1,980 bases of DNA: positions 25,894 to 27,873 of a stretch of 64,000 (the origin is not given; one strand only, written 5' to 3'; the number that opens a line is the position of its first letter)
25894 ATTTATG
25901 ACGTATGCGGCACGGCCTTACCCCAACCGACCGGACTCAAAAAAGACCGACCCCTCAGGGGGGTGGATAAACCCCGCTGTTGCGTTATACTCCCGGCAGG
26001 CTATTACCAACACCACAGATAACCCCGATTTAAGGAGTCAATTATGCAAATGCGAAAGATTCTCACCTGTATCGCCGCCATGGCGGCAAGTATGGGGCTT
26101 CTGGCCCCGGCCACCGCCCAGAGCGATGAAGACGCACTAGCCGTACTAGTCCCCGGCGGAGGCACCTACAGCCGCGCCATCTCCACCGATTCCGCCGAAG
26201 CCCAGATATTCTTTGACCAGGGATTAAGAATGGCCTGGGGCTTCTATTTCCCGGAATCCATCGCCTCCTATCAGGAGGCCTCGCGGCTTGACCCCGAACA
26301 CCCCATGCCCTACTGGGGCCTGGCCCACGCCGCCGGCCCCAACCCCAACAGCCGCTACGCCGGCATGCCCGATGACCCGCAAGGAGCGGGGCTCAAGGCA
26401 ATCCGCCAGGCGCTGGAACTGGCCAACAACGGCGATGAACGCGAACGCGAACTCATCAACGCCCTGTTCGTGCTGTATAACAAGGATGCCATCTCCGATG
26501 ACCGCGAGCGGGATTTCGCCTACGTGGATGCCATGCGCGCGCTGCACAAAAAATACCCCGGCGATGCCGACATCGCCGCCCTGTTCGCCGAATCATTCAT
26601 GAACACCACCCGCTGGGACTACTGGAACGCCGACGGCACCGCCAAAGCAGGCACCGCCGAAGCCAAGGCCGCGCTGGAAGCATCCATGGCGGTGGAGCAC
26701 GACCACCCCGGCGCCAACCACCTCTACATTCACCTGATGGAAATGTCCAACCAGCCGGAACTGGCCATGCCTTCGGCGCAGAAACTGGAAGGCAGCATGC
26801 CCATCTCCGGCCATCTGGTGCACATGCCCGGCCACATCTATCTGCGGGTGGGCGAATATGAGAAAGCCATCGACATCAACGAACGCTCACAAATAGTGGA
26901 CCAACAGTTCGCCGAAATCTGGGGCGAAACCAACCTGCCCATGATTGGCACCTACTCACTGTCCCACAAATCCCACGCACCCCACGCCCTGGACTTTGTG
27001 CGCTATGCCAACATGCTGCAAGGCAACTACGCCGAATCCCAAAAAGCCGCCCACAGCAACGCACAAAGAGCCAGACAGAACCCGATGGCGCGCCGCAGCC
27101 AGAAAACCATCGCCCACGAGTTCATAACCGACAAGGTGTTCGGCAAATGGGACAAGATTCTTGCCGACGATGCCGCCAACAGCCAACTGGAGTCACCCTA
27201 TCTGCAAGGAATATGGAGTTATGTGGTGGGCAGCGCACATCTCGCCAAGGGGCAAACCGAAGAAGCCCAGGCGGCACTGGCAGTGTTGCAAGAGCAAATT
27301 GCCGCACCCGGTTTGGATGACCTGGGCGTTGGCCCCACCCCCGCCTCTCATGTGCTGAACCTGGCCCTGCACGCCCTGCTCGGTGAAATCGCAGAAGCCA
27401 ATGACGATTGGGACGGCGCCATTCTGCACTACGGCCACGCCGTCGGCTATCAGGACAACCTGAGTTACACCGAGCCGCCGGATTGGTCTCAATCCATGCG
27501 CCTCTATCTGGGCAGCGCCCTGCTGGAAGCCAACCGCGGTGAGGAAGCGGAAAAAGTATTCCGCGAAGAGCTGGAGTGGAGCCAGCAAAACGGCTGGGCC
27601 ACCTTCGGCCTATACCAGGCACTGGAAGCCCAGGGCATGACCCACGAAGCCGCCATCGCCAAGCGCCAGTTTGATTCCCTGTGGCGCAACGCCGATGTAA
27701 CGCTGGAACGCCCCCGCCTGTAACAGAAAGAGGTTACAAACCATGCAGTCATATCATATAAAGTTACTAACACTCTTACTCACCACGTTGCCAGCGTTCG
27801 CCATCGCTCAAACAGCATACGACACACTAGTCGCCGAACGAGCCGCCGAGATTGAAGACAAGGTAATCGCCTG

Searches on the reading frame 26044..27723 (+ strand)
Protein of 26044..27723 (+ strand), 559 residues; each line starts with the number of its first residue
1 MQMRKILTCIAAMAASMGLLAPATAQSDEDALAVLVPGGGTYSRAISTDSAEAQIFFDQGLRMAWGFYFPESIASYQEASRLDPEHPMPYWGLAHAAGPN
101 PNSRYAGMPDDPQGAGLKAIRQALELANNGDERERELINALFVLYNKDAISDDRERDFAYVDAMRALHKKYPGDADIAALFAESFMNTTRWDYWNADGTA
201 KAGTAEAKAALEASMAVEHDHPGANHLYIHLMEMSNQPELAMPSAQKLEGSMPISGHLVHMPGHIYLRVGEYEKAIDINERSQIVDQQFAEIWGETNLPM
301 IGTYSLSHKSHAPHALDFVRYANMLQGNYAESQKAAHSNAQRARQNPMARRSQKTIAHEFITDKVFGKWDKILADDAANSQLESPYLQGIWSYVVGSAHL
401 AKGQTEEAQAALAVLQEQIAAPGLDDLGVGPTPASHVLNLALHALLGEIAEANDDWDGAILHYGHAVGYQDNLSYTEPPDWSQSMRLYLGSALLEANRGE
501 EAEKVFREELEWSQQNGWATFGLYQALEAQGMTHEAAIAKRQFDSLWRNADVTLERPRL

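Call 10: search_protein_families(library=pfam, proteins=[window:26044-27723:+], max_evalue=1)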
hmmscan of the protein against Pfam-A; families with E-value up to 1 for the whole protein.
window:26044-27723:+ (559 aa): 8 families
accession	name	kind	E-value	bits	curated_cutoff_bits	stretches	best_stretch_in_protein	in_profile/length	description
PF14559.12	TPR_19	-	1.2e-07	32.4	25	1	493-536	1-44/68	Tetratricopeptide repeat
PF13414.12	TPR_11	-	1.5e-07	31.4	26.8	1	70-96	11-37/42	TPR repeat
PF13176.12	TPR_7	-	1.3e-05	25.3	27.9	0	263-280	6-23/36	Tetratricopeptide repeat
PF07719.23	TPR_2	-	1.4e-05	25.2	27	0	442-467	3-28/34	Tetratricopeptide repeat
PF13181.12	TPR_8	-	0.013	16.1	25.7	0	263-277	8-22/34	Tetratricopeptide repeat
PF13432.12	TPR_16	-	0.051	14.5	32.7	1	485-510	33-58/65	Tetratricopeptide repeat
PF00515.34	TPR_1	-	0.061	13.6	27.8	0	263-277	8-22/34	Tetratricopeptide repeat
PF13428.12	TPR_14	-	0.16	13.2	23.5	0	486-510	4-28/44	Tetratricopeptide repeat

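Call 11: search_protein_families(library=ncbifam, proteins=[window:26044-27723:+], max_evalue=1)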
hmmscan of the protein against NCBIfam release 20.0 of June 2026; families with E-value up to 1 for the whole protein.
window:26044-27723:+ (559 aa): 4 families
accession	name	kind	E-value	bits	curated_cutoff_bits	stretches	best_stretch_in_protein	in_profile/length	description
TIGR02917.1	PEP_TPR_lipo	equivalog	7.5e-05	20.8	312.2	1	204-277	651-724/899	XrtA/PEP-CTERM system TPR-repeat protein PrsT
NF052415.1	T3SS_chap_SctY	equivalog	0.0014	19.1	70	1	484-543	41-103/106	type III secretion apparatus assembly chaperone SctY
NF040959.1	MamA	equivalog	0.0089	15.5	200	0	488-539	110-160/204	magnetosome protein MamA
NF047481.1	lipo_LIC12587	subfamily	0.087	12.2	200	0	256-290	94-128/213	LIC12587 family lipoprotein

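Call 64: find_encoding_contigs(protein=window:26044-27723:+, flank=3000, max_places=10)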
Protein window:26044-27723:+ (559 aa): 2 contigs read that carry it; 2 places shown.
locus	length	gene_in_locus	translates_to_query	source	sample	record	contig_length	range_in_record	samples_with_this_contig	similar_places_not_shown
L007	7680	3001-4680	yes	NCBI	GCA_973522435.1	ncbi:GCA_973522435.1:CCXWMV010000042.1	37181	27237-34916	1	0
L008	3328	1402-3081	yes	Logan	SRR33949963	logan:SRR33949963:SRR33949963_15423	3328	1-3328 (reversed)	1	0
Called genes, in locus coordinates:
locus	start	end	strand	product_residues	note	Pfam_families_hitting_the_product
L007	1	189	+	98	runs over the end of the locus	-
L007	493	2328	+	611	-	PF05960:DUF885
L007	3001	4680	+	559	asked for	PF07719:TPR_2 (faint), PF13414:TPR_11 (faint), PF13176:TPR_7 (faint), PF14559:TPR_19 (faint)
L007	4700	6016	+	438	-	PF01546:Peptidase_M20, PF07687:M20_dimer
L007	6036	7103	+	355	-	PF00814:TsaD, PF22521:HypF_C_2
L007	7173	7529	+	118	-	PF02152:FolB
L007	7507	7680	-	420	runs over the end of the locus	PF01743:PolyA_pol, PF12627:PolyA_pol_RNAbd, PF01966:HD (weak)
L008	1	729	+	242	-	?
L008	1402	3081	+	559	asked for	PF07719:TPR_2 (faint), PF13414:TPR_11 (faint), PF13176:TPR_7 (faint), PF14559:TPR_19 (faint)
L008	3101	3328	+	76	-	?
